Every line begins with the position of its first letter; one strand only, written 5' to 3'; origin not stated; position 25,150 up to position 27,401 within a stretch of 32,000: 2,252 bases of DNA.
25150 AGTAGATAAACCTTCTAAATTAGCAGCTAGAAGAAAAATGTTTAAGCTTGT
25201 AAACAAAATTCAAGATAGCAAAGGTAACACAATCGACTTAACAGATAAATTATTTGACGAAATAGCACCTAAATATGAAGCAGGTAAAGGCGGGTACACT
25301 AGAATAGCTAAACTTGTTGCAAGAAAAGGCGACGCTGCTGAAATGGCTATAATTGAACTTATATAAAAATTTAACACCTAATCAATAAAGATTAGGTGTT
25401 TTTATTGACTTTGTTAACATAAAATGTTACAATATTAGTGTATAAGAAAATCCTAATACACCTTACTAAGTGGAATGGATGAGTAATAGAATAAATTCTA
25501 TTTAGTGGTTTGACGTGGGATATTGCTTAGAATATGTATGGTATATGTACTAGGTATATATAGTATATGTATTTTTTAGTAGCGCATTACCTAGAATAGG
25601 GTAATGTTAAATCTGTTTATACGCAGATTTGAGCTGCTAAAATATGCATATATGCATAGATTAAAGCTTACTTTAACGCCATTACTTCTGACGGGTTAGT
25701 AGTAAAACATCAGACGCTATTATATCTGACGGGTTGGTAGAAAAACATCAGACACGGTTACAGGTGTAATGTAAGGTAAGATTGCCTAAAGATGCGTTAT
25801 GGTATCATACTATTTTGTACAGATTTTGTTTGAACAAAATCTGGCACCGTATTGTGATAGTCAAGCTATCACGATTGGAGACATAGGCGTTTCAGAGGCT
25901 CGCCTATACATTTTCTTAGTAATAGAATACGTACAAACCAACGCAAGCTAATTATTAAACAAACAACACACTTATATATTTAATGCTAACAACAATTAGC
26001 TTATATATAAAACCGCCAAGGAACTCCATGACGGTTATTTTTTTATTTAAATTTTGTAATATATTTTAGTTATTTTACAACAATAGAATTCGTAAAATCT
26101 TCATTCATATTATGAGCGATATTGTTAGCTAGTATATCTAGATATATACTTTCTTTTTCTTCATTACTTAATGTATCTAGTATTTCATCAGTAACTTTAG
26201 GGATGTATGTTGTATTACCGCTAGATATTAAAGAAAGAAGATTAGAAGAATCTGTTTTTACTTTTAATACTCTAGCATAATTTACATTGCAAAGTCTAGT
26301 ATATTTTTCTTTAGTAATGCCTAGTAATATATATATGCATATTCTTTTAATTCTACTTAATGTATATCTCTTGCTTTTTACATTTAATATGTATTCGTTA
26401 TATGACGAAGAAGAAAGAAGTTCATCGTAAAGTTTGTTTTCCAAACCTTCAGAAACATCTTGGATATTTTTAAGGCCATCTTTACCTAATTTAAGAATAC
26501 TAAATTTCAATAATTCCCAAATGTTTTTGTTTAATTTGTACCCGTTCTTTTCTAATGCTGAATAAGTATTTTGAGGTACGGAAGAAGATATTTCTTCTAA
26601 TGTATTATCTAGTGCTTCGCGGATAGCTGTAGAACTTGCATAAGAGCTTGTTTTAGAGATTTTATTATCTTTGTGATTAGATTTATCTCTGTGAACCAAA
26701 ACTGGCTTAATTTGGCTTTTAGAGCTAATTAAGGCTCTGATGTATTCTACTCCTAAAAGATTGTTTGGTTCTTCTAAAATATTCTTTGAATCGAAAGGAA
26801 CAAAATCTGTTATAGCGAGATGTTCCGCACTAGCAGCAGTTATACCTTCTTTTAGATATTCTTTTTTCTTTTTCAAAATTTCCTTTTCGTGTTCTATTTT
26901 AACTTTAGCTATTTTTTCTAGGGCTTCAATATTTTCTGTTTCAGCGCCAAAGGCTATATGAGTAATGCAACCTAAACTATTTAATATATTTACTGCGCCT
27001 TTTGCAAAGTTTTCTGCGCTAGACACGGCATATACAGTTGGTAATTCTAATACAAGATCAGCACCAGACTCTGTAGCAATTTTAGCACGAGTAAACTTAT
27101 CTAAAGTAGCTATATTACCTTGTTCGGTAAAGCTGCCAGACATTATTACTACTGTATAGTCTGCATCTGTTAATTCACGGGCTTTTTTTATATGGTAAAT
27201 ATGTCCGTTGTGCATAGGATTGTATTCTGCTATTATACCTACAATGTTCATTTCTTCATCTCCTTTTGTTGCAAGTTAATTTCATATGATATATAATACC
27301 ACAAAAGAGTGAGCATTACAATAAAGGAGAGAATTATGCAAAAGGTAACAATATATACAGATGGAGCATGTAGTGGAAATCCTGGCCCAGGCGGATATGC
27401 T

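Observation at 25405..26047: ORF-free 600-nt transcription unit downstream of rplQ: candidate large structured ncRNA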

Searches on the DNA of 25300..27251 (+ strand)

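Call 4: search_rna_families(source=window, start=25300, end=26150, threshold=evalue, max_evalue=10, show_alignments=3)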
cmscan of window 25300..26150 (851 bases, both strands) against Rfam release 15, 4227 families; matches with E-value up to 10: 6.
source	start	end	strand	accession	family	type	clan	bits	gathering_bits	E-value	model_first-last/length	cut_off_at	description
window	25358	25413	+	RF02362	Yfr10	Gene; sRNA;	-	19.2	43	4.7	1-78/78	no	Cyanobacterial functional RNA 10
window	26052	26083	-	RF03339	mir-3047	Gene; miRNA;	-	15.7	53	6.4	16-44/61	no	mir-3047 microRNA precursor family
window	25462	25508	+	RF00666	mir-32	Gene; miRNA;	-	15.6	70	2.9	14-57/70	no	mir-32 microRNA precursor family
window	25635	25700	+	RF00324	snoMBII-202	Gene; snRNA; snoRNA; CD-box;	-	13.9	40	9.3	1-84/84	no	Small nucleolar RNA MBII-202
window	25587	25712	+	RF00004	U2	Gene; snRNA; splicing;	CL00006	12.6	46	7.1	1-192/192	no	U2 spliceosomal RNA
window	26096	26130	-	RF01833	astro_FSE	Cis-reg; frameshift_element;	-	11.4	70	6.1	1-55/55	no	ribosomal frameshift site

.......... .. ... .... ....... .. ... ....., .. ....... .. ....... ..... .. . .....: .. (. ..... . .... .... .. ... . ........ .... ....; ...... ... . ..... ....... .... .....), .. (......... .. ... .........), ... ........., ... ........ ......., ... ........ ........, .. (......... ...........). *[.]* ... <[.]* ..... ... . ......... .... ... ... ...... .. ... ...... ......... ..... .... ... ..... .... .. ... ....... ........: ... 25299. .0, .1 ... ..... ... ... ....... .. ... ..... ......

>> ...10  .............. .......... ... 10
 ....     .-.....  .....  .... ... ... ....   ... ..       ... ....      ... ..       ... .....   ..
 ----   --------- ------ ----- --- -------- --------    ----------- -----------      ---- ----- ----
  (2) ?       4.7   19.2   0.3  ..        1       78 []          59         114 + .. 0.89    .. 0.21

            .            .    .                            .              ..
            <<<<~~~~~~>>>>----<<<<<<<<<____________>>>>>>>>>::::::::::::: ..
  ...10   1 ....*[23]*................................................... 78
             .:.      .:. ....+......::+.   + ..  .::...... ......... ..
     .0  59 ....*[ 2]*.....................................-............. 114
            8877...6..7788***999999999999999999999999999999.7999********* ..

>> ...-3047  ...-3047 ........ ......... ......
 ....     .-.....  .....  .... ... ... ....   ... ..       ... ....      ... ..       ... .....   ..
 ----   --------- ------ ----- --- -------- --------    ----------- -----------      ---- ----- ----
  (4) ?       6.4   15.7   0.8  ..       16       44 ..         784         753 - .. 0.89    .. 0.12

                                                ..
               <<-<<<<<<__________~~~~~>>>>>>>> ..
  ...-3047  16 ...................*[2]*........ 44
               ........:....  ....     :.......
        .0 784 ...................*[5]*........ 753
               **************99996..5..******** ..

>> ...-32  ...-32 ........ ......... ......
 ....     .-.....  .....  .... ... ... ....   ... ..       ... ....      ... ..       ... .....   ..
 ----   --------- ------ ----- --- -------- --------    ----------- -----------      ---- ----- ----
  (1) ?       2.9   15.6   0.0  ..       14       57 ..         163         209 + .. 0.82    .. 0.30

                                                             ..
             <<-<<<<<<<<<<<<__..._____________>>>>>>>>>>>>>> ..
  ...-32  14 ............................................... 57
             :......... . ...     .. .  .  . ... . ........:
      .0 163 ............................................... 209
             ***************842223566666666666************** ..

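Call 48: build_rna_model(alignment_id=A5)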
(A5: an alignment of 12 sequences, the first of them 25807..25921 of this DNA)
Model R1 built from alignment A5 (12 sequences, 123 columns); structure: RNAalifold consensus.
model positions 118; base pairs 28; branch points 2; effective number of sequences 1.45; information 0.589 bits per position. Calibrated on 0.2 Mb of random sequence (short: E-values are rough).
structure used (alignment columns):
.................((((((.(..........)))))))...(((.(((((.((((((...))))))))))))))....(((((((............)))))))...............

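Call 50: search_with_rna_model(model_id=R1, sources=[window, L001, L002, L003, L004, L005, L006, L007, L008, L009, L010, L011, L012, L013, L014, L015, L016, L017, L018, L019, L020, L021, L022, L023, L024, L025, L026, L027, L028, L029, L030, L031, L032, L033, L034, L035, L036, L037, L038, L039, L040, L041, L042, L043, L044, L045, L046, L047, L048, L049, L050, L051, L052, L053, L054, L055, L056, L057, L058, L059, L060, L061, L062, L063, L064, L065, L066, L067, L068, L069, L070, L071, L072, L073, L074, L075, L076, L077, L078, L079, L080, L084, L103, L104, L105, L106, L107, L108, L109, L110, L111, L112, L113, L114, L115], max_evalue=10)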
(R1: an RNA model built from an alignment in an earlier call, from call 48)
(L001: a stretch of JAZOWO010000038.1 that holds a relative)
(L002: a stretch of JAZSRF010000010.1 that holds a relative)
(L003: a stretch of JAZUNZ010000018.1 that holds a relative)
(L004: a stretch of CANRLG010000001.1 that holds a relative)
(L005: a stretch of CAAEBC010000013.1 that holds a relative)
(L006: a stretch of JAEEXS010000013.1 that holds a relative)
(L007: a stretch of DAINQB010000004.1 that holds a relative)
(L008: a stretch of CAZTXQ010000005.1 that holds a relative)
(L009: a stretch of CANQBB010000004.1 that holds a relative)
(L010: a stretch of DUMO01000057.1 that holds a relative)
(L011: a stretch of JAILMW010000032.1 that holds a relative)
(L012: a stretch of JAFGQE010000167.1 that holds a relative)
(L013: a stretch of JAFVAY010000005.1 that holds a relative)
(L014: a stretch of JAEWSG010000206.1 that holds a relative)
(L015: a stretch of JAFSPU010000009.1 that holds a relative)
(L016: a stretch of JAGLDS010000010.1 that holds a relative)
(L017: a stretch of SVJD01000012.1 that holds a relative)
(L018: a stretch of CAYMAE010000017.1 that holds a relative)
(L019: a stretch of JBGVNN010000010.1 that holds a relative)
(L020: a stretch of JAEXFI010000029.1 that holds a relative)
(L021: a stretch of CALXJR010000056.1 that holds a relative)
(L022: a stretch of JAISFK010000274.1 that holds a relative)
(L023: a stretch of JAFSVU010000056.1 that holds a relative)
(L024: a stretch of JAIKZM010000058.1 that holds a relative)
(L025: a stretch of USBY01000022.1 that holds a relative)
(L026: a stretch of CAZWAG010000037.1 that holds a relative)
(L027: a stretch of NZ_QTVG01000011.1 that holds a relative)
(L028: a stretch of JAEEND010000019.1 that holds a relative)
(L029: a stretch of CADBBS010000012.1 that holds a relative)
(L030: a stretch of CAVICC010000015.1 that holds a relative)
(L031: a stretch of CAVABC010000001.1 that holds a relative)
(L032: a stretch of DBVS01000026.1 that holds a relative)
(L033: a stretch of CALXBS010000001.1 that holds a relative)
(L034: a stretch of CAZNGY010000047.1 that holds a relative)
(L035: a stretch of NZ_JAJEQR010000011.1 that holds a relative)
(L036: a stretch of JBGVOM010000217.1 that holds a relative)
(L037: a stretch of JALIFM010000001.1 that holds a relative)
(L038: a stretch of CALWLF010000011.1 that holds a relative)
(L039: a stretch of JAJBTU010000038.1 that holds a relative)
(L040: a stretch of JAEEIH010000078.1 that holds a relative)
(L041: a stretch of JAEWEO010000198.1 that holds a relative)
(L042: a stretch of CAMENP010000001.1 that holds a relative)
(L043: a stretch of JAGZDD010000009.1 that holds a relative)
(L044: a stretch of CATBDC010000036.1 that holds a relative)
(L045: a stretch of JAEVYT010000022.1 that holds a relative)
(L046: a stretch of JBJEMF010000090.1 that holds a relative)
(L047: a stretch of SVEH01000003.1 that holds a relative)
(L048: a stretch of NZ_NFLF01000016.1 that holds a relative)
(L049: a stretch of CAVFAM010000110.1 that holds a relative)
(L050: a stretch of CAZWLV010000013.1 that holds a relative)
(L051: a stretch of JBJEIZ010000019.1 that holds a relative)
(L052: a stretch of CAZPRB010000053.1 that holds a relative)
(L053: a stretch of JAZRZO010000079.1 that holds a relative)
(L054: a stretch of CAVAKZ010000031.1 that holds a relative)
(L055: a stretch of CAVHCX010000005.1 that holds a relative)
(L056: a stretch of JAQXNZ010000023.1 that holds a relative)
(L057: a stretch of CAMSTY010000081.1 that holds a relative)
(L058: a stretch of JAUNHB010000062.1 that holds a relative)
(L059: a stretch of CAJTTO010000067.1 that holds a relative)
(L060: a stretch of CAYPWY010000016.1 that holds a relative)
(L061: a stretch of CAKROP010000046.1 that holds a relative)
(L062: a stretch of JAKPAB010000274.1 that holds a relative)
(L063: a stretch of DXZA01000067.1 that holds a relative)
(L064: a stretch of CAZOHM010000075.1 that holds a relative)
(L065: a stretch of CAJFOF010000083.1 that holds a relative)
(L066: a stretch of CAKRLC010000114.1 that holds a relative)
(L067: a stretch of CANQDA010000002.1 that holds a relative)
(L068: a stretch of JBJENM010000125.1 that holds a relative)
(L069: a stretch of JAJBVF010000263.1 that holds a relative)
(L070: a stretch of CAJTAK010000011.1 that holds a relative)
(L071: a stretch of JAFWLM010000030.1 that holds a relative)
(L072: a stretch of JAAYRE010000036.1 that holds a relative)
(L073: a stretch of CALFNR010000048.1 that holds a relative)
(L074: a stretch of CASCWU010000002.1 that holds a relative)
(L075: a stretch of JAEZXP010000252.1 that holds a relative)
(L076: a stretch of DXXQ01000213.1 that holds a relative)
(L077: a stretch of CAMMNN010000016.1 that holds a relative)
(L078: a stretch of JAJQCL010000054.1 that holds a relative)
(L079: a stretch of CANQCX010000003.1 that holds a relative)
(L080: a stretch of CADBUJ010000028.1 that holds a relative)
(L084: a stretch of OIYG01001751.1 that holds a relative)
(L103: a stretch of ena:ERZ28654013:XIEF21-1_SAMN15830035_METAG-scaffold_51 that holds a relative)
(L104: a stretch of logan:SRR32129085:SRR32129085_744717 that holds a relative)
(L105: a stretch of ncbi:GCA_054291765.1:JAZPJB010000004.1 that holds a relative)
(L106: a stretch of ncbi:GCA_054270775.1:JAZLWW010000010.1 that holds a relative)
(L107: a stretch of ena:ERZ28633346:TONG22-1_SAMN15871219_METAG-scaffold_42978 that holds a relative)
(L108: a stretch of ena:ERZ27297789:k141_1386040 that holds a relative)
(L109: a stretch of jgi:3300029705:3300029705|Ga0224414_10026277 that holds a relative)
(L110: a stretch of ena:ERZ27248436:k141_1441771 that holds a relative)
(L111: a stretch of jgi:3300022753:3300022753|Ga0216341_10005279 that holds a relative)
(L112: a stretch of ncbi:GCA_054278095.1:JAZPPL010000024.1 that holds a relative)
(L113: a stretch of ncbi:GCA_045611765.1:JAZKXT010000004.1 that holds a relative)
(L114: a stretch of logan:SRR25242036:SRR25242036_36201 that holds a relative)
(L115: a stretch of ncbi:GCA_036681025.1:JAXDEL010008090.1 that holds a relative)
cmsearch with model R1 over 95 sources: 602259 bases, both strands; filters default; matches with E-value up to 10: 20.
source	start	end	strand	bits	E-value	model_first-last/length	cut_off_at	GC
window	25807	25921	+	127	3e-36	1-118/118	no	0.37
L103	4332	4446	-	126.8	3.5e-36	1-118/118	no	0.37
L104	2629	2743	-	126.8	3.5e-36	1-118/118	no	0.37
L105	4337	4451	-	125.5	8.9e-36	1-118/118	no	0.37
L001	3039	3153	+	121.8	1.3e-34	1-118/118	no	0.36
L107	4327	4441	-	118.2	1.9e-33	1-118/118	no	0.37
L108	3410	3524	-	118.2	1.9e-33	1-118/118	no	0.37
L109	4287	4405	-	117.6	2.9e-33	1-118/118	no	0.34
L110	4287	4405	-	117.6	2.9e-33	1-118/118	no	0.34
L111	4287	4405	-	117.6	2.9e-33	1-118/118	no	0.34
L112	4268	4386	-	116.8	5.1e-33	1-118/118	no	0.39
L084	4266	4381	+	113.6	5e-32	1-118/118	no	0.34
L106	4321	4436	-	108.7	1.8e-30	1-118/118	no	0.42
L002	4897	5016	+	108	2.9e-30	1-118/118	no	0.39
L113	4453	4569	-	100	1e-27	1-118/118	no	0.38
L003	3786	3902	+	96.8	9.7e-27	1-118/118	no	0.47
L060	4600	4695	+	15.3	0.48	1-118/118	no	0.35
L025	4134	4223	+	11.1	9.7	1-118/118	no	0.24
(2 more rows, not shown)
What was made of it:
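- There is a single copy per locus (call 50).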

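Call 54: search_with_rna_model(model_id=R1, sources=[L116, L117, L118], max_evalue=1, show_alignments=2)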
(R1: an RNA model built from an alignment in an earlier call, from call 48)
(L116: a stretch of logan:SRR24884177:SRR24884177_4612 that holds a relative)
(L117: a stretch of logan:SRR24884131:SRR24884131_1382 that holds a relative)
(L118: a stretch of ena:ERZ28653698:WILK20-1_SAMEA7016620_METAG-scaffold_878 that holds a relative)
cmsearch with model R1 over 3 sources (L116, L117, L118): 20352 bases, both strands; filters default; matches with E-value up to 1: 3.
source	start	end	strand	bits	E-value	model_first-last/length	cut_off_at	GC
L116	4893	5009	-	85.2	1.6e-24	1-118/118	no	0.4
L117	4893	5009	-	85.2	1.6e-24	1-118/118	no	0.4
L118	4267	4380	-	83.4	5.8e-24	1-118/118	no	0.44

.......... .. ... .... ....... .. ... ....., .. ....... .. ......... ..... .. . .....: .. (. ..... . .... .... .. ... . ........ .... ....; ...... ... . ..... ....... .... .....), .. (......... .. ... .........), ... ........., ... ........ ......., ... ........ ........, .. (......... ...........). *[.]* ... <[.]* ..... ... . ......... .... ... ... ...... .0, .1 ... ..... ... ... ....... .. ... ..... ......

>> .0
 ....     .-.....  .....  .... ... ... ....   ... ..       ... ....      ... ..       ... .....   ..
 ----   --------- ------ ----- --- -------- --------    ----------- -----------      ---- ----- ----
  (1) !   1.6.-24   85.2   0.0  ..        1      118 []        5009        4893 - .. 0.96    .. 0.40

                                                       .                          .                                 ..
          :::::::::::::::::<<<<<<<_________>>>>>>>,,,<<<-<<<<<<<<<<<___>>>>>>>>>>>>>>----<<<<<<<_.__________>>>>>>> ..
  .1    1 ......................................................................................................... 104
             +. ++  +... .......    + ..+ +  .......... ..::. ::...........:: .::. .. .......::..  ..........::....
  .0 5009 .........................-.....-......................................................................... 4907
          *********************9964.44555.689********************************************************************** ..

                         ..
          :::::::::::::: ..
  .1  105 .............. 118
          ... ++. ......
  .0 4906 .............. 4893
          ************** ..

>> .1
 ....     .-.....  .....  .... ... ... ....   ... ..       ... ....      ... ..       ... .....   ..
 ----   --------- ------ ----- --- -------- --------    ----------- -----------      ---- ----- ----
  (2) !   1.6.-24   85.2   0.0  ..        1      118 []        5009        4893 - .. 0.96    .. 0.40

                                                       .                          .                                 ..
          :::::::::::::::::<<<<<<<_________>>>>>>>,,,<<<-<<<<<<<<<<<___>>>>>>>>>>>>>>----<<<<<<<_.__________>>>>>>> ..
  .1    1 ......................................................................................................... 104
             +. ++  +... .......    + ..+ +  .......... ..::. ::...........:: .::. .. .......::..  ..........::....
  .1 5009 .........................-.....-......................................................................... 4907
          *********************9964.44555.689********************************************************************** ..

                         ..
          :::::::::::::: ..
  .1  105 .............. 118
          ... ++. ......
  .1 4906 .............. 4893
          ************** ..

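Call 62: search_with_rna_model(model_id=R1, sources=[L119, L120, L121, L122, L123], max_evalue=1)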
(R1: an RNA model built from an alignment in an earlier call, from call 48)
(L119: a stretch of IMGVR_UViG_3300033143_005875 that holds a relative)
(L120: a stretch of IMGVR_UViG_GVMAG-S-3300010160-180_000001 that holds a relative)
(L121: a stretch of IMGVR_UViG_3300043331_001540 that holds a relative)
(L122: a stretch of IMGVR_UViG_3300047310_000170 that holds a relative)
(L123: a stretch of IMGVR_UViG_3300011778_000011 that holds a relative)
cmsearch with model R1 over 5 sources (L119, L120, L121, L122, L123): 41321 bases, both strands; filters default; matches with E-value up to 1: 0.
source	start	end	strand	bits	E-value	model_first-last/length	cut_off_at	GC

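Call 71: search_dna_similar(query=window:25436-26050:+, collection=plasmids, mode=distant, max_rows=5)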
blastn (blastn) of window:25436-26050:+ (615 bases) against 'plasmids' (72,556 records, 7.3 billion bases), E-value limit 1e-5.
No match.

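Call 72: search_dna_similar(query=window:25436-26050:+, collection=phages, mode=distant, max_rows=5)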
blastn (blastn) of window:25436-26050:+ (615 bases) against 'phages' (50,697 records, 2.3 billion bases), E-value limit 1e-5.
No match.
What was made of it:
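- No match was found in plasmid or phage collections (calls 71, 72).
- Tried and rejected: blastn against plasmids and phages: no match (calls 71, 72).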

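Call 75: search_rna_families(sources=[L113, L112, L084, L116, L118, L109, L003, L002, L106, L105], threshold=gathering)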
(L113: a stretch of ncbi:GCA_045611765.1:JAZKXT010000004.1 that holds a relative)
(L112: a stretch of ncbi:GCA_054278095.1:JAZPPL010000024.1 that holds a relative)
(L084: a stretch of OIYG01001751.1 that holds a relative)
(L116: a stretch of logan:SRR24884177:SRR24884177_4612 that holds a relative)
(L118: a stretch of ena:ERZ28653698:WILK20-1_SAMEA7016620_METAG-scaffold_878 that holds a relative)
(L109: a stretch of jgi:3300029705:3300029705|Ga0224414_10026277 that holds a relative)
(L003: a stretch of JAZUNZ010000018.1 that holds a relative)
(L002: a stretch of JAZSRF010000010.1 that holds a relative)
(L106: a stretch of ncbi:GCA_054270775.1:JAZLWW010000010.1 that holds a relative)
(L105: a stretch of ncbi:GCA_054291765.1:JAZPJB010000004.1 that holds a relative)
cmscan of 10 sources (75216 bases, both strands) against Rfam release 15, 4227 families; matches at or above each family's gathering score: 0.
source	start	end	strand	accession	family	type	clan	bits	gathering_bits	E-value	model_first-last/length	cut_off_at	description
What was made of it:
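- On Any Rfam 15 family (4227 models, including OLE, ROOL, GOLLD, HEARO, raiA, 6S, RNase P, tmRNA, SRP, T-box, Intron_gpII): There are none in 10 homologue loci (call 75).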

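Call 76: search_rna_families(source=L112, start=4180, end=4590, threshold=evalue, max_evalue=10)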
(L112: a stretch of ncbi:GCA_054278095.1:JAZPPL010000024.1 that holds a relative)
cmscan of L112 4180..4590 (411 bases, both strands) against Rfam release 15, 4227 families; matches with E-value up to 10: 9.
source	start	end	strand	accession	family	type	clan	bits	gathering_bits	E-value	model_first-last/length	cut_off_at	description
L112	4191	4252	-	RF02844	RefA9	Gene; antisense;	-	29.2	49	0.014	1-64/64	no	Enterococcus sRNA A9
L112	4186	4221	-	RF00840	mir-374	Gene; miRNA;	-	23.9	54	0.014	13-61/71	no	mir-374 microRNA precursor family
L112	4189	4221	+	RF00840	mir-374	Gene; miRNA;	-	23.4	54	0.02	13-58/71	no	mir-374 microRNA precursor family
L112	4191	4235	-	RF02083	OrzO-P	Gene; antitoxin;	-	22.3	60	0.26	30-76/76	no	OrzO-P RNA antitoxin family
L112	4180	4278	-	RF02414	rli60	Gene; sRNA;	-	18.5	60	6.4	1-117/191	3'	Listeria sRNA rli60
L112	4400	4467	-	RF01666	rox2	Cis-reg;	-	17.2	55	3.6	1-71/71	no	Drosophila rox2 ncRNA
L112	4499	4520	-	RF03474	mir-4766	Gene; miRNA;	-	14.3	72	7.9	17-38/56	no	mir-4766 microRNA precursor family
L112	4500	4520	+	RF00161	nos_TCE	Cis-reg;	-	13.4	60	9.4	34-54/64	no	Nanos 3' UTR translation control element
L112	4189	4223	+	RF02099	rivX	Gene; sRNA;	-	9.5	100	4.6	206-240/248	no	rivX sRNA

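Call 77: search_rna_families(source=L113, start=4175, end=4900, threshold=evalue, max_evalue=10)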
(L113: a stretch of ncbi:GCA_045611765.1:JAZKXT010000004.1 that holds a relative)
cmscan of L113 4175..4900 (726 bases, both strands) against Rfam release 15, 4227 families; matches with E-value up to 10: 6.
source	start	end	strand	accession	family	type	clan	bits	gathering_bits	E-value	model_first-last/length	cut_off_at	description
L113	4184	4290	-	RF00378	Qrr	Gene; sRNA;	-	22.2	50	0.14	1-108/108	no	Qrr RNA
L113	4184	4444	+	RF03533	SQ1002_RNA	Gene; sRNA;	-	20.3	128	0.052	1-237/237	no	Clostridioides difficile sRNA SQ1002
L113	4178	4233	+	RF00840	mir-374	Gene; miRNA;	-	19.3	54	0.47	1-71/71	no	mir-374 microRNA precursor family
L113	4177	4232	-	RF00840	mir-374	Gene; miRNA;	-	17.6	54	1.4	1-71/71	no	mir-374 microRNA precursor family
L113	4350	4451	-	RF02932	Betaproteobacteria-1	Gene; sRNA;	-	13.3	49.4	6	1-120/120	no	Betaproteobacteria-1 RNA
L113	4418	4530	-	RF01389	isrF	Gene; sRNA;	-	10.3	40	1.6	1-292/292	no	isrF Hfq binding RNA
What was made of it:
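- On Any Rfam 15 family (4227 models, including OLE, ROOL, GOLLD, HEARO, raiA, 6S, RNase P, tmRNA, SRP, T-box, Intron_gpII): E<=10 scans of the window unit, L112 and L113 give only hairpin or terminator noise of 9-29 bits, far below the thresholds (calls 4, 76, 77).
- On RNase P RNA: No RNase P model hit at E<=10 (calls 4, 76, 77).
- On Group II intron (domains V/VI): No Intron_gpII hit (calls 4, 76, 77).
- Closest known: Group II intron domains V and VI. Different: No Intron_gpII hit appears even at E up to 10 (calls 4, 76, 77).
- No Rfam model of these families gives any hit, even at E up to 10, in three members (calls 4, 76, 77).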

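Call 86: search_with_rna_model(model_id=R1, sources=[L124, L125], max_evalue=1)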
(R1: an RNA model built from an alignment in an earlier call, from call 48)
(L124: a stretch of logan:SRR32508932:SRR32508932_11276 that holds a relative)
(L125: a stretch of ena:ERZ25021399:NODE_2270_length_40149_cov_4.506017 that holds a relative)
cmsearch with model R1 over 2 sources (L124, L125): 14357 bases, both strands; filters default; matches with E-value up to 1: 2.
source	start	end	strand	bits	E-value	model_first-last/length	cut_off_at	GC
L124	4847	4962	-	90.3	2.7e-26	1-118/118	no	0.39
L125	4766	4881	-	80.4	3.4e-23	1-118/118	no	0.41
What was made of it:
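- The next best hit in 600 kb of related loci scores 15 bits (calls 50, 54, 86).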

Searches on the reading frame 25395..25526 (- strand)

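Call 73: search_protein_families(library=pfam, max_evalue=1, proteins=[window:25395-25526:-])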
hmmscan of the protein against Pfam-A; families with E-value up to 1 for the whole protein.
seq(44 aa): 1 family
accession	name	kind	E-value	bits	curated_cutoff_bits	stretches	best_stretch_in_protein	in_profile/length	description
PF13209.11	DUF4017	-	0.087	13.2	21.6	1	23-39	41-57/60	Protein of unknown function (DUF4017)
